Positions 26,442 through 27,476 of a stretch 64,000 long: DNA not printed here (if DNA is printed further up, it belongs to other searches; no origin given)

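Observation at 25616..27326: Ku is paired with a ligase-like gene whose catalytic lysine motif is destroyed (KxDG becomes WWPG) and which lacks an OB domain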

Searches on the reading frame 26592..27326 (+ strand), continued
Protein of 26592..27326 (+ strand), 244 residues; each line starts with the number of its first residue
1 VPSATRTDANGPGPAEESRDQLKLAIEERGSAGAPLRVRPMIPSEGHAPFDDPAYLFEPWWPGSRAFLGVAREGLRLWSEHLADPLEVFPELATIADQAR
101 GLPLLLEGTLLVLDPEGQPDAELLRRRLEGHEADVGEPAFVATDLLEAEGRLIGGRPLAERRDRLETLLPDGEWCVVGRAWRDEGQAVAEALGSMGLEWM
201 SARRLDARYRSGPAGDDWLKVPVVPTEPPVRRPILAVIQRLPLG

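Call 19: fold_search(model_id=the predicted structure, library=pdb)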
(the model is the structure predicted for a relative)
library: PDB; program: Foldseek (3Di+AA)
matches with E <= 10: 427; with E <= 0.001: 135
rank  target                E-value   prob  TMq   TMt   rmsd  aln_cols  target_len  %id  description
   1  3rr5                  2.5e-13  1.00  0.67  0.30   2.8       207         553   21  DNA ligase from the archaeon Thermococcus sp. 1519 (released 2012-04-11)
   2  2cfm                  4.0e-13  1.00  0.67  0.30   2.6       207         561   21  ATP-DEPENDENT DNA LIGASE FROM PYROCOCCUS FURIOSUS (released 2006-07-12)
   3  9dfa                  4.8e-13  1.00  0.66  0.30   2.9       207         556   21  Thermococcus gammatolerans DNA Ligase (released 2026-03-18)
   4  6wbo                  8.5e-13  1.00  0.67  0.30   2.8       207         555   21  DNA-Ligase from Thermococcus gammatolerans (released 2021-05-05)
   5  4eq5                  9.6e-13  1.00  0.68  0.33   2.6       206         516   21  DNA ligase from the archaeon Thermococcus sibiricus (released 2012-05-09)
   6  9df9                  1.0e-12  1.00  0.68  0.31   2.7       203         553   22  Thermococcus gammatolerans DNA Ligase (released 2026-03-18)
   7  6nhx                  1.8e-12  1.00  0.65  0.53   2.3       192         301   26  mycobacterial DNA ligase D complexed with ATP and MES (released 2019-02-13)
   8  1vs0_B                1.0e-11  1.00  0.63  0.51   2.6       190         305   26  Crystal Structure of the Ligase Domain from M. tuberculosis LigD at 2.4A (released 2006-02-28)
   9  6nhz                  1.3e-11  1.00  0.64  0.52   2.8       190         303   27  mycobacterial DNA ligase D complexed with ATP and Mg (released 2019-02-13)
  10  1vs0_A                9.6e-11  1.00  0.63  0.52   2.7       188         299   26  Crystal Structure of the Ligase Domain from M. tuberculosis LigD at 2.4A (released 2006-02-28)
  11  3l2p_A                1.5e-10  1.00  0.64  0.30   3.2       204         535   18  Human DNA Ligase III Recognizes DNA Ends by Dynamic Switching Between Two DNA Bound States (released 2010-07-14)
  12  7rpo_E                1.6e-10  1.00  0.63  0.36   3.8       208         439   19  Archaeal DNA ligase and heterotrimeric PCNA in complex with non-ligatable DNA (released 2021-11-17)
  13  2hiv                  3.6e-10  1.00  0.64  0.29   3.2       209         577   20  ATP-dependent DNA ligase from S. solfataricus (released 2006-11-07)
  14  3gde                  4.0e-10  1.00  0.64  0.30   3.2       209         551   20  The closed conformation of ATP-dependent DNA ligase from Archaeoglobus fulgidus (released 2009-12-15)
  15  10ye_L                5.7e-10  1.00  0.58  0.67   4.2       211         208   17  DNA Ligase IIIa bound to nucleosome containing a nick at SHL0 (released 2026-03-18)
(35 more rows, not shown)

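Call 33: search_protein_families(library=pfam, proteins=[L044:871-3000:+, L044:3297-3776:+, L044:4013-5779:+, L044:5776-6555:+, L044:6354-7097:+, L044:7297-8025:+, L044:7541-8953:-, L063:10745-13630:+], max_evalue=0.001)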
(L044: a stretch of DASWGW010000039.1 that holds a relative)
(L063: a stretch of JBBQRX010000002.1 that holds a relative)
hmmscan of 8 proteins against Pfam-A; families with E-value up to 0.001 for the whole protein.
L044:871-3000:+ (709 aa): 0 families

L044:3297-3776:+ (159 aa): 0 families

L044:4013-5779:+ (588 aa): 3 families
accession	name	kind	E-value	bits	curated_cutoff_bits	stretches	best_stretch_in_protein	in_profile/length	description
PF01068.26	DNA_ligase_A_M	-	6.5e-45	153.8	26.2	1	220-420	2-204/204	ATP dependent DNA ligase domain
PF04675.19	DNA_ligase_A_N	-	2.6e-22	80.3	24.6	1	7-174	1-174/174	DNA ligase N terminus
PF04679.21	DNA_ligase_A_C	-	5.8e-12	46.3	27.5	1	440-534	1-94/94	ATP dependent DNA ligase C terminal region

L044:5776-6555:+ (259 aa): 7 families
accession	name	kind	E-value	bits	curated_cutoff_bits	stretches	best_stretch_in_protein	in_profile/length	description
PF08241.18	Methyltransf_11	-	1.6e-20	74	21.2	1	64-158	2-95/95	Methyltransferase domain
PF13649.12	Methyltransf_25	-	9.7e-19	68.3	27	1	62-154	1-97/97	Methyltransferase domain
PF13847.12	Methyltransf_31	-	1.7e-14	54.2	27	1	62-158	7-109/145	Methyltransferase domain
PF08242.18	Methyltransf_12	-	1.1e-08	36.1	30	1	63-156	1-98/98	Methyltransferase domain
PF13489.12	Methyltransf_23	-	4.6e-07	30.2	27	1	54-160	18-118/164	Methyltransferase domain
PF01209.24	Ubie_methyltran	-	5.1e-07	29.7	20.1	1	57-167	46-160/233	ubiE/COQ5 methyltransferase family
PF05175.20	MTS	-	4.6e-05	23.6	23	1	53-166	27-146/170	Methyltransferase small domain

L044:6354-7097:+ (247 aa): 0 families

L044:7297-8025:+ (242 aa): 0 families

L044:7541-8953:- (470 aa): 5 families
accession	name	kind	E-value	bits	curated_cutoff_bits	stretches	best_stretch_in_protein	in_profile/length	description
PF01637.24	ATPase_2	-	2.2e-17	64.1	33.2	1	4-209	1-225/225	ATPase domain predominantly from Archaea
PF03008.20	DUF234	-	5.3e-11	43.3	22.5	1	319-408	1-91/100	Archaea bacterial proteins of unknown function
PF13173.12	AAA_14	-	4.8e-07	30.3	27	1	24-177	3-125/129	AAA domain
PF13401.12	AAA_22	-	3.9e-06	27.7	27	1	24-149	6-125/130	AAA domain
PF13191.12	AAA_16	-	1.4e-05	26.1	32.6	1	9-118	7-146/167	AAA ATPase domain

L063:10745-13630:+ (962 aa): 4 families
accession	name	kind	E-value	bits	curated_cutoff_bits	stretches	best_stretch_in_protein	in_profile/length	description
PF21686.3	LigD_Prim-Pol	-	1.7e-79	267.5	27.4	1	694-949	1-254/254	LigD, primase-polymerase domain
PF13298.12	LigD_N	-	2.5e-39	134.2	31.1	1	61-168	1-107/107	DNA Ligase D 3'-phosphoesterase domain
PF01068.26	DNA_ligase_A_M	-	1.6e-27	96.9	26.2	1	243-439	1-204/204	ATP dependent DNA ligase domain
PF04679.21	DNA_ligase_A_C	-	8.3e-17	61.8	27.5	1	459-547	3-88/94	ATP dependent DNA ligase C terminal region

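Call 34: find_homologous_proteins(query=L063:10766-13630:+, max_evalue=1e-20)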
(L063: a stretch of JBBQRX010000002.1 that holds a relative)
Query L063:10766-13630:+ (955 aa): 7287 proteins with E <= 1e-20 among 8000 candidates; the best 120 are listed.
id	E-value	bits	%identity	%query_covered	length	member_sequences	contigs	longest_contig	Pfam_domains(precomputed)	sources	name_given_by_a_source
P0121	0.0e+0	2145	100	100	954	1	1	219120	PF21686.4,PF01068.27,PF13298.13,PF04679.22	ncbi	-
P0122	0.0e+0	1715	80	100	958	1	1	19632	PF21686.4,PF01068.27,PF13298.13,PF04679.22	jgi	jgi:bifunctional non-homologous end joining protein LigD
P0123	0.0e+0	1713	81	100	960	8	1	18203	PF21686.4,PF01068.27,PF13298.13,PF04679.22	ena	-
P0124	0.0e+0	1712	80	100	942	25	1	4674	PF21686.4,PF01068.27,PF13298.13,PF04679.22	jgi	jgi:bifunctional non-homologous end joining protein LigD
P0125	0.0e+0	1707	80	100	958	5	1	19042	PF21686.4,PF01068.27,PF13298.13,PF04679.22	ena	-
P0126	0.0e+0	1681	78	100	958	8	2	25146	PF21686.4,PF01068.27,PF13298.13,PF04679.22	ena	-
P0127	0.0e+0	1681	79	100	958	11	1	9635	PF21686.4,PF01068.27,PF13298.13,PF04679.22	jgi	jgi:bifunctional non-homologous end joining protein LigD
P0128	0.0e+0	1678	78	100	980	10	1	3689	PF21686.4,PF01068.27,PF13298.13,PF04679.22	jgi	-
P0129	0.0e+0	1672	77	100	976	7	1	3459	PF21686.4,PF01068.27,PF13298.13,PF04679.22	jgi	jgi:bifunctional non-homologous end joining protein LigD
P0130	0.0e+0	1670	78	100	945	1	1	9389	PF21686.4,PF01068.27,PF13298.13,PF04679.22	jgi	jgi:bifunctional non-homologous end joining protein LigD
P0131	0.0e+0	1642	75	100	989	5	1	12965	PF21686.4,PF01068.27,PF13298.13,PF04679.22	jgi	-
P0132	0.0e+0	1641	77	100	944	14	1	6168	PF21686.4,PF01068.27,PF13298.13,PF04679.22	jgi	-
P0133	0.0e+0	1634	77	100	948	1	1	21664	PF21686.4,PF01068.27,PF13298.13,PF04679.22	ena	-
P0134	0.0e+0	1633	78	100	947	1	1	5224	PF21686.4,PF01068.27,PF13298.13,PF04679.22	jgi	jgi:bifunctional non-homologous end joining protein LigD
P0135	0.0e+0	1633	77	100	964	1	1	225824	PF21686.4,PF01068.27,PF13298.13,PF04679.22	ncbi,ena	-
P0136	0.0e+0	1633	76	100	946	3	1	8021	PF21686.4,PF01068.27,PF13298.13,PF04679.22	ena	-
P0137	0.0e+0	1630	78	100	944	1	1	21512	PF21686.4,PF01068.27,PF13298.13,PF04679.22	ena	-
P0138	0.0e+0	1620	75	100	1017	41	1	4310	PF21686.4,PF01068.27,PF13298.13,PF04679.22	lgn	-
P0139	0.0e+0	1612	75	100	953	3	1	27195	PF21686.4,PF01068.27,PF13298.13,PF04679.22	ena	-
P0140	0.0e+0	1602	76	100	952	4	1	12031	PF21686.4,PF01068.27,PF13298.13,PF04679.22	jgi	-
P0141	0.0e+0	1601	76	100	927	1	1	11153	PF21686.4,PF01068.27,PF13298.13,PF04679.22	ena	-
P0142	0.0e+0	1597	76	100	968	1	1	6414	PF21686.4,PF01068.27,PF13298.13,PF04679.22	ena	-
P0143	0.0e+0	1591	75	100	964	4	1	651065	PF21686.4,PF01068.27,PF13298.13,PF04679.22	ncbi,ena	-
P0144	0.0e+0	1589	76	100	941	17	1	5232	PF21686.4,PF01068.27,PF13298.13,PF04679.22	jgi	-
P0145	0.0e+0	1585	74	100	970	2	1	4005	PF21686.4,PF01068.27,PF13298.13,PF04679.22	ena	-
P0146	0.0e+0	1583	74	100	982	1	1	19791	PF21686.4,PF01068.27,PF13298.13,PF04679.22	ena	-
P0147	0.0e+0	1583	75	100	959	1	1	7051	PF21686.4,PF01068.27,PF13298.13,PF04679.22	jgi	jgi:bifunctional non-homologous end joining protein LigD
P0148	0.0e+0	1579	75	100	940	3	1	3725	PF21686.4,PF01068.27,PF13298.13,PF04679.22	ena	-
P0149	0.0e+0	1579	75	100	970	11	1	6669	PF21686.4,PF01068.27,PF13298.13,PF04679.22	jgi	jgi:bifunctional non-homologous end joining protein LigD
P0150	0.0e+0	1577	75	100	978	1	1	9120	PF21686.4,PF01068.27,PF13298.13,PF04679.22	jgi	jgi:bifunctional non-homologous end joining protein LigD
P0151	0.0e+0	1577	75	100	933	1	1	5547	PF21686.4,PF01068.27,PF13298.13,PF04679.22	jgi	jgi:bifunctional non-homologous end joining protein LigD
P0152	0.0e+0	1569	75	100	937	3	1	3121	PF21686.4,PF01068.27,PF13298.13,PF04679.22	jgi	jgi:bifunctional non-homologous end joining protein LigD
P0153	0.0e+0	1561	74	100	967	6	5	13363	PF21686.4,PF01068.27,PF13298.13,PF04679.22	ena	-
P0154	0.0e+0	1559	74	100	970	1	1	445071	PF21686.4,PF01068.27,PF13298.13,PF04679.22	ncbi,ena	-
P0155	0.0e+0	1558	73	100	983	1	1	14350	PF21686.4,PF01068.27,PF13298.13,PF04679.22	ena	-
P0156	0.0e+0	1555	73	100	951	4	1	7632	PF21686.4,PF01068.27,PF13298.13,PF04679.22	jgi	jgi:bifunctional non-homologous end joining protein LigD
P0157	0.0e+0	1555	73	100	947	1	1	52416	PF21686.4,PF01068.27,PF13298.13,PF04679.22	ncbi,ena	-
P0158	0.0e+0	1555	73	100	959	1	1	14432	PF21686.4,PF01068.27,PF13298.13,PF04679.22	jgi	-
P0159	0.0e+0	1554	75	100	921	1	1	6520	PF21686.4,PF01068.27,PF13298.13,PF04679.22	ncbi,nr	ncbi:MAG TPA: DNA ligase D [Patescibacteria group bacterium]|nr:DNA ligase D [Patescibacteria group 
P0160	0.0e+0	1547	74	100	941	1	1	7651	PF21686.4,PF01068.27,PF13298.13,PF04679.22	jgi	jgi:bifunctional non-homologous end joining protein LigD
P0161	0.0e+0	1547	73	100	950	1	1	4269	PF21686.4,PF01068.27,PF13298.13,PF04679.22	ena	-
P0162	0.0e+0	1547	76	95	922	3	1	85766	PF21686.4,PF01068.27,PF13298.13,PF04679.22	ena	-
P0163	0.0e+0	1544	72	100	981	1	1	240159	PF21686.4,PF01068.27,PF13298.13,PF04679.22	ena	-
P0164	0.0e+0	1543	74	100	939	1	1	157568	PF21686.4,PF01068.27,PF13298.13,PF04679.22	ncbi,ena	-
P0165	0.0e+0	1539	73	100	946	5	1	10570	PF21686.4,PF01068.27,PF13298.13,PF04679.22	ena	-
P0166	0.0e+0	1537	72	100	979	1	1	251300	PF21686.4,PF01068.27,PF13298.13,PF04679.22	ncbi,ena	-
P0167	0.0e+0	1536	73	100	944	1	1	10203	PF21686.4,PF01068.27,PF13298.13,PF04679.22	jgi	jgi:bifunctional non-homologous end joining protein LigD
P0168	0.0e+0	1536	73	100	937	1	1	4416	PF21686.4,PF01068.27,PF13298.13,PF04679.22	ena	-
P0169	0.0e+0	1514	73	100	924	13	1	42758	PF21686.4,PF01068.27,PF13298.13,PF04679.22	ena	-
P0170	0.0e+0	1514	73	95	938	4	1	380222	PF21686.4,PF01068.27,PF13298.13,PF04679.22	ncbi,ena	-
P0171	0.0e+0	1501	69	100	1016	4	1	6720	PF21686.4,PF01068.27,PF13298.13,PF04679.22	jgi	jgi:bifunctional non-homologous end joining protein LigD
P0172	0.0e+0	1410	68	100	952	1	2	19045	PF21686.4,PF01068.27,PF13298.13,PF04679.22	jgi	jgi:bifunctional non-homologous end joining protein LigD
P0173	0.0e+0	1382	68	100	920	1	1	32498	PF21686.4,PF01068.27,PF13298.13,PF04679.22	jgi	-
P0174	0.0e+0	1366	68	100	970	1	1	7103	PF21686.4,PF01068.27,PF13298.13,PF04679.22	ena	-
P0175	0.0e+0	1362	66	100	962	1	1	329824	PF21686.4,PF01068.27,PF13298.13,PF04679.22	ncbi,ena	-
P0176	0.0e+0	1347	68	95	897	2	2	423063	PF21686.4,PF01068.27,PF13298.13,PF04679.22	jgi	jgi:bifunctional non-homologous end joining protein LigD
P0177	0.0e+0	1342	66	100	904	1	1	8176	PF21686.4,PF01068.27,PF13298.13,PF04679.22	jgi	jgi:bifunctional non-homologous end joining protein LigD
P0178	0.0e+0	1320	65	100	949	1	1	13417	PF21686.4,PF01068.27,PF13298.13,PF04679.22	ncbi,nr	ncbi:MAG: ligase [Chloroflexi bacterium]|nr:ligase [Chloroflexota bacterium]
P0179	0.0e+0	1317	75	83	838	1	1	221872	PF21686.4,PF01068.27,PF04679.22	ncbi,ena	-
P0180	0.0e+0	1317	64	100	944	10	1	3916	PF21686.4,PF01068.27,PF13298.13,PF04679.22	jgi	jgi:bifunctional non-homologous end joining protein LigD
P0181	0.0e+0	1304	65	100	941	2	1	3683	PF21686.4,PF01068.27,PF13298.13,PF04679.22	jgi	jgi:bifunctional non-homologous end joining protein LigD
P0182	0.0e+0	1300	65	100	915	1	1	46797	PF21686.4,PF01068.27,PF13298.13,PF04679.22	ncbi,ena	-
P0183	0.0e+0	1299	64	100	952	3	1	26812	PF21686.4,PF01068.27,PF13298.13,PF04679.22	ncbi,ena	-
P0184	0.0e+0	1299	64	100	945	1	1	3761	PF21686.4,PF01068.27,PF13298.13,PF04679.22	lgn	-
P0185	0.0e+0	1293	64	100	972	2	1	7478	PF21686.4,PF01068.27,PF13298.13,PF04679.22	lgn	-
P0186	0.0e+0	1288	63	100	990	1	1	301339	PF21686.4,PF01068.27,PF13298.13,PF04679.22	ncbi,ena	-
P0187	0.0e+0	1287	63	100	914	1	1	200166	PF21686.4,PF01068.27,PF13298.13,PF04679.22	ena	-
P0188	0.0e+0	1284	63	100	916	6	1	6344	PF21686.4,PF01068.27,PF13298.13,PF04679.22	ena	-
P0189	0.0e+0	1247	74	80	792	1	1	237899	PF21686.4,PF01068.27,PF04679.22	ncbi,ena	-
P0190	0.0e+0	1246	77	75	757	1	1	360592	PF21686.4,PF01068.27,PF04679.22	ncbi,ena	-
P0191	0.0e+0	1246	63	100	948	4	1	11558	PF21686.4,PF01068.27,PF13298.13,PF04679.22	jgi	-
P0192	0.0e+0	1242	65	94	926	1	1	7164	PF21686.4,PF01068.27,PF13298.13,PF04679.22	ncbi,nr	ncbi:MAG: non-homologous end-joining DNA ligase, partial [Chloroflexi bacterium]|nr:non-homologous e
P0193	0.0e+0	1213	63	95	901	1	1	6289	PF21686.4,PF01068.27,PF13298.13,PF04679.22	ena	-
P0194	0.0e+0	1175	80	72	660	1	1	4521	PF21686.4,PF01068.27,PF04679.22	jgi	jgi:bifunctional non-homologous end joining protein LigD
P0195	0.0e+0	1173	69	84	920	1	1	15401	PF21686.4,PF01068.27,PF13298.13,PF04679.22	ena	-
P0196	0.0e+0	1165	73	75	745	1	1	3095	PF21686.4,PF01068.27,PF04679.22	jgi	jgi:bifunctional non-homologous end joining protein LigD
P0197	0.0e+0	1120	74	72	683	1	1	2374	PF21686.4,PF01068.27,PF04679.22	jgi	jgi:bifunctional non-homologous end joining protein LigD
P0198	0.0e+0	1067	54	100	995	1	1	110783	PF21686.4,PF01068.27,PF13298.13,PF04679.22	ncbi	-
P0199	0.0e+0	1060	72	72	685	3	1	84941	PF01068.27,PF13298.13,PF04679.22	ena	-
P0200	0.0e+0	1051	78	64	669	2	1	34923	PF01068.27,PF13298.13,PF04679.22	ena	-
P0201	0.0e+0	1049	56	100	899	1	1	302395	PF21686.4,PF01068.27,PF13298.13,PF04679.22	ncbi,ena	-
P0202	0.0e+0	1047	55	100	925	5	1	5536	PF21686.4,PF01068.27,PF13298.13,PF04679.22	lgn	-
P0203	0.0e+0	1042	56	95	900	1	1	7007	PF21686.4,PF01068.27,PF13298.13,PF04679.22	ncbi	-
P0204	0.0e+0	1042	54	100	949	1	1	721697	PF21686.4,PF01068.27,PF13298.13,PF04679.22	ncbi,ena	-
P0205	0.0e+0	1042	55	100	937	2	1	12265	PF21686.4,PF01068.27,PF13298.13,PF04679.22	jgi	jgi:bifunctional non-homologous end joining protein LigD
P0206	0.0e+0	1040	55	100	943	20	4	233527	PF21686.4,PF01068.27,PF13298.13,PF04679.22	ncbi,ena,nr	ncbi:MAG: DNA ligase D [Chloroflexi bacterium]|nr:MAG: DNA ligase D [Chloroflexota bacterium]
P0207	0.0e+0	1037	55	100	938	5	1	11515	PF21686.4,PF01068.27,PF13298.13,PF04679.22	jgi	jgi:bifunctional non-homologous end joining protein LigD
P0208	0.0e+0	1034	54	100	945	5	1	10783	PF21686.4,PF01068.27,PF13298.13,PF04679.22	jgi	jgi:bifunctional non-homologous end joining protein LigD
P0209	0.0e+0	1034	55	100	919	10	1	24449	PF21686.4,PF01068.27,PF13298.13,PF04679.22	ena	-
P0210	0.0e+0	1032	78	63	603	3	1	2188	PF21686.4,PF01068.27,PF04679.22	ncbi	ncbi:MAG TPA: hypothetical protein VIK16_01550, partial [Candidatus Limnocylindrales bacterium]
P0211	0.0e+0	1029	68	69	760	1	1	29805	PF01068.27,PF13298.13,PF04679.22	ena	-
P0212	0.0e+0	1028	54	100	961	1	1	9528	PF21686.4,PF01068.27,PF13298.13,PF04679.22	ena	-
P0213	0.0e+0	1028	55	100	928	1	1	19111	PF21686.4,PF01068.27,PF13298.13,PF04679.22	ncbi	-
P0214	0.0e+0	1024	54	100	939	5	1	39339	PF21686.4,PF01068.27,PF13298.13,PF04679.22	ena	-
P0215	0.0e+0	1023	54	100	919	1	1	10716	PF21686.4,PF01068.27,PF13298.13,PF04679.22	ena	-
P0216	0.0e+0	1018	54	100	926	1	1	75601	PF21686.4,PF01068.27,PF13298.13,PF04679.22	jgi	jgi:bifunctional non-homologous end joining protein LigD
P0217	0.0e+0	1018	55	100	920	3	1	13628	PF21686.4,PF01068.27,PF13298.13,PF04679.22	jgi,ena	-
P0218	0.0e+0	1014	54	100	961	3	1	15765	PF21686.4,PF01068.27,PF13298.13,PF04679.22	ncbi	-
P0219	0.0e+0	1013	54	100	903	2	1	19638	PF21686.4,PF01068.27,PF13298.13,PF04679.22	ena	-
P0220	1.4e-298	1011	54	100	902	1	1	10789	PF21686.4,PF01068.27,PF13298.13,PF04679.22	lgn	-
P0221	2.1e-298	1011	54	100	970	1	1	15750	PF21686.4,PF01068.27,PF13298.13,PF04679.22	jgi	jgi:bifunctional non-homologous end joining protein LigD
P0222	2.7e-298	1010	54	100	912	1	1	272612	PF21686.4,PF01068.27,PF13298.13,PF04679.22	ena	-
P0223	4.2e-298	1010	54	100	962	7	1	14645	PF21686.4,PF01068.27,PF13298.13,PF04679.22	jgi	jgi:bifunctional non-homologous end joining protein LigD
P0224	7.2e-298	1009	53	100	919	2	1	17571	PF21686.4,PF01068.27,PF13298.13,PF04679.22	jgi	-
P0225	1.2e-297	1008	54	100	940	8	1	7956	PF21686.4,PF01068.27,PF13298.13,PF04679.22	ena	-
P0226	3.9e-297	1007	54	100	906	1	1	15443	PF21686.4,PF01068.27,PF13298.13,PF04679.22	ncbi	-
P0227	5.0e-297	1006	54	100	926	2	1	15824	PF21686.4,PF01068.27,PF13298.13,PF04679.22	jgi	jgi:bifunctional non-homologous end joining protein LigD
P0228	7.4e-297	1006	53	100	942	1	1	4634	PF21686.4,PF01068.27,PF13298.13,PF04679.22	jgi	jgi:bifunctional non-homologous end joining protein LigD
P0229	7.6e-297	1006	52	100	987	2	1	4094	PF21686.4,PF01068.27,PF13298.13,PF04679.22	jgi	jgi:bifunctional non-homologous end joining protein LigD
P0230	8.7e-297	1005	54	100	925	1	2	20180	PF21686.4,PF01068.27,PF13298.13,PF04679.22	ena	-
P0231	1.4e-296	1005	53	100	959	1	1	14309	PF21686.4,PF01068.27,PF13298.13,PF04679.22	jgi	jgi:bifunctional non-homologous end joining protein LigD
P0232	5.1e-296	1003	54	100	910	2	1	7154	PF21686.4,PF01068.27,PF13298.13,PF04679.22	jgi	jgi:bifunctional non-homologous end joining protein LigD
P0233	6.4e-296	1003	53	100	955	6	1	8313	PF21686.4,PF01068.27,PF13298.13,PF04679.22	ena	-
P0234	7.0e-296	1002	53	100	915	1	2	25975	PF21686.4,PF01068.27,PF13298.13,PF04679.22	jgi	jgi:bifunctional non-homologous end joining protein LigD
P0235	1.9e-295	1001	53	100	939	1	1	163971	PF21686.4,PF01068.27,PF13298.13,PF04679.22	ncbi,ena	-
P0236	2.4e-295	1001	55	100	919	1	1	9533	PF21686.4,PF01068.27,PF13298.13,PF04679.22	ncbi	-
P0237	8.0e-295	999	54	100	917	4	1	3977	PF21686.4,PF01068.27,PF13298.13,PF04679.22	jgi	jgi:bifunctional non-homologous end joining protein LigD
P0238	1.8e-294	998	51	100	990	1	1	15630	PF21686.4,PF01068.27,PF13298.13,PF04679.22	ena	-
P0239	2.6e-294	997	54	100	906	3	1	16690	PF21686.4,PF01068.27,PF13298.13,PF04679.22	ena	-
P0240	2.9e-294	997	54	100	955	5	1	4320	PF21686.4,PF01068.27,PF13298.13,PF04679.22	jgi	jgi:bifunctional non-homologous end joining protein LigD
